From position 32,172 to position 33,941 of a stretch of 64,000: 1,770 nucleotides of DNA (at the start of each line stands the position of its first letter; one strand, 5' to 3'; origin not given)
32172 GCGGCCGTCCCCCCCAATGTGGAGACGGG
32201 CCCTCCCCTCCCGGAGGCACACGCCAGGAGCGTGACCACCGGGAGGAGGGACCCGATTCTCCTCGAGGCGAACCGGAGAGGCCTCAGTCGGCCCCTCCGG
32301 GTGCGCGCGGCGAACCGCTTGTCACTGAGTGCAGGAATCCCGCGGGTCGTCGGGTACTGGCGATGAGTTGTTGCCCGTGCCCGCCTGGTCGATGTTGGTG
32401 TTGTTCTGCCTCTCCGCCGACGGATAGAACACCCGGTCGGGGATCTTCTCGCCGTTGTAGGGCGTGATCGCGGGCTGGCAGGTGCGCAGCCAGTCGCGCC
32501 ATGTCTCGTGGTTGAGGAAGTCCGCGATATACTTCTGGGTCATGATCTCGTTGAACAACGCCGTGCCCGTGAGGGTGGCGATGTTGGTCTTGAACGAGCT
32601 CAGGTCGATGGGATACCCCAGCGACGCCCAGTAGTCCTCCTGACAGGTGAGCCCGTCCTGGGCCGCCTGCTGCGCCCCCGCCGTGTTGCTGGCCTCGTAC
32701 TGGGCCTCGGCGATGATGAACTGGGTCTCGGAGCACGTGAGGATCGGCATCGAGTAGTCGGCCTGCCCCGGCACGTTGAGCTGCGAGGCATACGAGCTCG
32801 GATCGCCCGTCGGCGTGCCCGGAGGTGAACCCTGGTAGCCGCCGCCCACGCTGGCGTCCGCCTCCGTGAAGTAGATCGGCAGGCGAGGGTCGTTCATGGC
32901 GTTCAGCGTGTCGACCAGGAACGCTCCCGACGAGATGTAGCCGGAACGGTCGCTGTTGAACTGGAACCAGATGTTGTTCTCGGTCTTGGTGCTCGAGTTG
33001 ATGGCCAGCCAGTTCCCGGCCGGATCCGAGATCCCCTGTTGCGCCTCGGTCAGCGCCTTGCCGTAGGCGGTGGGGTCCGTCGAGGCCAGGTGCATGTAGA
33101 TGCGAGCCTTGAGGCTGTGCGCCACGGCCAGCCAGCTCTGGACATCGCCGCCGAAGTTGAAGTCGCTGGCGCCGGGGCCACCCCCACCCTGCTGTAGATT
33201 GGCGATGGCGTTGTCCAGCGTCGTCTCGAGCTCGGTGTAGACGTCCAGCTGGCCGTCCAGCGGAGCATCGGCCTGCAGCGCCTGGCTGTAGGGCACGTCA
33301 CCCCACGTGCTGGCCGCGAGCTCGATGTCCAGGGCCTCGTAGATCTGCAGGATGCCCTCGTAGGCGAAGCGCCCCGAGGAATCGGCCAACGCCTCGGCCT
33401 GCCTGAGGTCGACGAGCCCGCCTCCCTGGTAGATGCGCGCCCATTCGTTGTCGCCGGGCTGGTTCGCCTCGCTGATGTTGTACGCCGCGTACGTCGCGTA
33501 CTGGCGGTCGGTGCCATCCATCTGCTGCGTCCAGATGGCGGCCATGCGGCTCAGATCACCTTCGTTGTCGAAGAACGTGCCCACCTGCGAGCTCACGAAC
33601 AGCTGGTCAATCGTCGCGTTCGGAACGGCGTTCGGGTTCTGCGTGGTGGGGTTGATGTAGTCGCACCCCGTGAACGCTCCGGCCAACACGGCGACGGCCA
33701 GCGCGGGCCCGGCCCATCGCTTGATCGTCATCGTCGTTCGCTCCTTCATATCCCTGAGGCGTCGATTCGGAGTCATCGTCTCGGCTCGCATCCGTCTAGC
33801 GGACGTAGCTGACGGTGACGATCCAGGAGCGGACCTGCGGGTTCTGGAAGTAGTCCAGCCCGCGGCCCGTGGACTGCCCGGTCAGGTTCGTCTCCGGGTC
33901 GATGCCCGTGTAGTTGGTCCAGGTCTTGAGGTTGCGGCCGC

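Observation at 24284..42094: Three tandem SusC/SusD-like (RagA/RagB) outer-membrane uptake pairs with no CAZymes in view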

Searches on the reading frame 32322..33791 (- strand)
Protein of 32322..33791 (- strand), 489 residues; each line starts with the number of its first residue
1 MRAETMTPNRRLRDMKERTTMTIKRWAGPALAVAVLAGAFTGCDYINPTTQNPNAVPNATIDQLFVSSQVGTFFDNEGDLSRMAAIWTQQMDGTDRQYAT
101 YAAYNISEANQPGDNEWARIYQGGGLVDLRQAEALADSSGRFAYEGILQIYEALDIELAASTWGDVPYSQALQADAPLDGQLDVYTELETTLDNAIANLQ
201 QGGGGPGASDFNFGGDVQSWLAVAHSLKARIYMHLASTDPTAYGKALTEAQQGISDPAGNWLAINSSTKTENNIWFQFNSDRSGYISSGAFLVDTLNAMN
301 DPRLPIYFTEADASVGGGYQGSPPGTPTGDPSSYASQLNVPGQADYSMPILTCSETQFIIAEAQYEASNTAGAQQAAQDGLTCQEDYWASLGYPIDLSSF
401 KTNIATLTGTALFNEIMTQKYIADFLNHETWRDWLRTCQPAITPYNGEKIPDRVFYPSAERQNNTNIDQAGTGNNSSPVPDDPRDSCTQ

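Call 11: search_protein_families(library=pfam, proteins=[window:32322-33791:-], max_evalue=0.01)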
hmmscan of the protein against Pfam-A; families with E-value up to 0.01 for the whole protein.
window:32322-33791:- (489 aa): 2 families
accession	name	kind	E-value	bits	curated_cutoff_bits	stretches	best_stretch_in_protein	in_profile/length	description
PF12771.13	SusD-like_2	-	1.2e-50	173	27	1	54-457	2-415/415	Starch-binding associating with outer membrane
PF12741.13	SusD-like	-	5e-27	95.5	27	2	149-373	114-344/495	Susd and RagB outer membrane lipoprotein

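Call 12: search_protein_families(library=ncbifam, proteins=[window:32322-33791:-], max_evalue=0.01)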
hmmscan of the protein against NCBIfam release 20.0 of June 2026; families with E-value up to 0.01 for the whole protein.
window:32322-33791:- (489 aa): 0 families

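Call 20: find_encoding_contigs(protein=window:32322-33731:-, flank=10000, max_places=8)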
Protein window:32322-33731:- (469 aa): 8 contigs read that carry it; 4 places shown.
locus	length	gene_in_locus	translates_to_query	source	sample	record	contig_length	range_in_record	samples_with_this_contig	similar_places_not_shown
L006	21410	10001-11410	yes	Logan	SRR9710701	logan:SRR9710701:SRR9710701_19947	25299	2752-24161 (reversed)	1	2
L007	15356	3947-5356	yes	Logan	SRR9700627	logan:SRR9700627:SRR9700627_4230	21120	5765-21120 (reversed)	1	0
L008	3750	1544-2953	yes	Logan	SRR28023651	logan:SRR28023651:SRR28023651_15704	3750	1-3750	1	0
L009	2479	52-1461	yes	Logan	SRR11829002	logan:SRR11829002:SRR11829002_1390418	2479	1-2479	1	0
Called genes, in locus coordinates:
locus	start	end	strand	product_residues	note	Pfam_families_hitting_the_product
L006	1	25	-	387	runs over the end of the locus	?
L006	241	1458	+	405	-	PF00579:tRNA-synt_1b, PF01479:S4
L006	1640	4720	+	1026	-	PF08308:PEGA (weak), PF13620:CarboxypepD_reg, PF13715:CarbopepD_reg_2, PF07715:Plug, PF00593:TonB_dep_Rec_b-barrel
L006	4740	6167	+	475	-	-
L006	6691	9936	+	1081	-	PF13620:CarboxypepD_reg, PF13715:CarbopepD_reg_2, PF07715:Plug, PF14905:OMP_b-brl_3 (faint), PF00593:TonB_dep_Rec_b-barrel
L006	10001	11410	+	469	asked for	PF12771:SusD-like_2, PF12741:SusD-like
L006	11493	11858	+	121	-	-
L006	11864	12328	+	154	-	-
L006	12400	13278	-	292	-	PF13620:CarboxypepD_reg, PF13715:CarbopepD_reg_2, PF07715:Plug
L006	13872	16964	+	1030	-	PF08308:PEGA, PF13620:CarboxypepD_reg, PF13715:CarbopepD_reg_2, PF07715:Plug, PF00593:TonB_dep_Rec_b-barrel, PF14905:OMP_b-brl_3 (weak)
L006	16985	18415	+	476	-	-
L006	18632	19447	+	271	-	PF13620:CarboxypepD_reg, PF13715:CarbopepD_reg_2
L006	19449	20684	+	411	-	-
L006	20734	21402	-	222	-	PF13505:OMP_b-brl (weak)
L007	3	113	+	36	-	?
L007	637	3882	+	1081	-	PF13620:CarboxypepD_reg, PF13715:CarbopepD_reg_2, PF07715:Plug, PF14905:OMP_b-brl_3 (faint), PF00593:TonB_dep_Rec_b-barrel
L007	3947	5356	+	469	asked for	PF12771:SusD-like_2, PF12741:SusD-like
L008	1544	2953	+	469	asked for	PF12771:SusD-like_2, PF12741:SusD-like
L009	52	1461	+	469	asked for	PF12771:SusD-like_2, PF12741:SusD-like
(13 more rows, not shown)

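Call 26: search_solved_structures(query=L006:4740-6167:+, max_evalue=1)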
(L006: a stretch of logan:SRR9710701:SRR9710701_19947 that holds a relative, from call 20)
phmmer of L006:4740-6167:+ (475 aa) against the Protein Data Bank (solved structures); distinct sequences matched with E-value up to 1: 0.

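Call 27: search_solved_structures(query=window:32322-33731:-, max_evalue=1)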
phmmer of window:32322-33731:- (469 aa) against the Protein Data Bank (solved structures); distinct sequences matched with E-value up to 1: 23.
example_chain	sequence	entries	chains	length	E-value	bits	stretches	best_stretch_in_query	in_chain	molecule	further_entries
3sgh_A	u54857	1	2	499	5.8e-19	71.5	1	80-355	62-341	SusD homolog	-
3fdh_A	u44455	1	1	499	2.3e-17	66.2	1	51-409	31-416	SusD homolog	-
5j5u_A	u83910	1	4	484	5.7e-16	61.6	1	126-445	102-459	RagB/SusD domain protein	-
4puc_A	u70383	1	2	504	5.9e-13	51.7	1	110-428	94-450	SusD homolog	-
3ejn_A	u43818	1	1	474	1.5e-11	47.1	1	72-452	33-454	SusD homolog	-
4mru_A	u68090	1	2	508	3.9e-11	45.7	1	154-425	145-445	SusD homolog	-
4q69_A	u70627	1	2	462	2.2e-10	43.2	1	82-361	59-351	Putative lipoprotein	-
3ehm_A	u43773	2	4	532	6.9e-10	41.6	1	137-344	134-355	SusD homolog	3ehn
8uwv_A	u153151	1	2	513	3e-09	39.5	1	109-262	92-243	BT3984 SusD-like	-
3cgh_A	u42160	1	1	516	3e-09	39.5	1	109-262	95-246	SusD homolog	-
6e60_A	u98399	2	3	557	1.5e-08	37.2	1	39-240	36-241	mixed-linkage glucan utilization locus (MLGUL) SGBP-B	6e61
3mx3_A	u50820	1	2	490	2e-08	36.8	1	111-444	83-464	SusD homolog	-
6dmf_A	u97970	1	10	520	3.4e-08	36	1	58-240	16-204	mixed-linkage glucan utilization locus (MLGUL) SGBP-B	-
7nox_A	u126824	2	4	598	4.5e-08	35.6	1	58-240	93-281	Surface glycan-binding protein BO2743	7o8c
8j0p_A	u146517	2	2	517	6.1e-07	31.9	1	127-318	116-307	Chitin binding SusD-like protein | SusD-like protein AqSusD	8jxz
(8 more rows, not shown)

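Call 52: find_related_loci(query=window:32322-33731:-, collection=genome_contigs, flank=10000)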
Query window:32322-33731:- (469 aa) in genome_contigs; peptide patterns used: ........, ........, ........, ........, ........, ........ (x = any residue, [..] = any of these).
46 stretches matched a pattern; 3 encode a relative of the query (tblastn E <= 1e-3); 3 distinct loci.
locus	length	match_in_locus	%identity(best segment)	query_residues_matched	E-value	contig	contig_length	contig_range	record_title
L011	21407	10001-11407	95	1-469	0e+0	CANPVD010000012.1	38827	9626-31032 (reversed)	MAG: uncultured bacterium isolate 3300026127_2 genome assembly, contig: 3300026127.a:Ga0209956_1000086, whole genome sho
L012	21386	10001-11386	47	5-462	6e-114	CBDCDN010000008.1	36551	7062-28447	MAG: Longimicrobiaceae bacterium isolate 34105c47-3baa-434c-b996-47e796af8917 genome assembly, contig: contig_8, whole g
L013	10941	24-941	32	143-446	4e-34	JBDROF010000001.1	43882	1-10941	MAG: Bacteroidota bacterium isolate MEGAHIT-group-1.940 k141_2650277, whole genome shotgun sequence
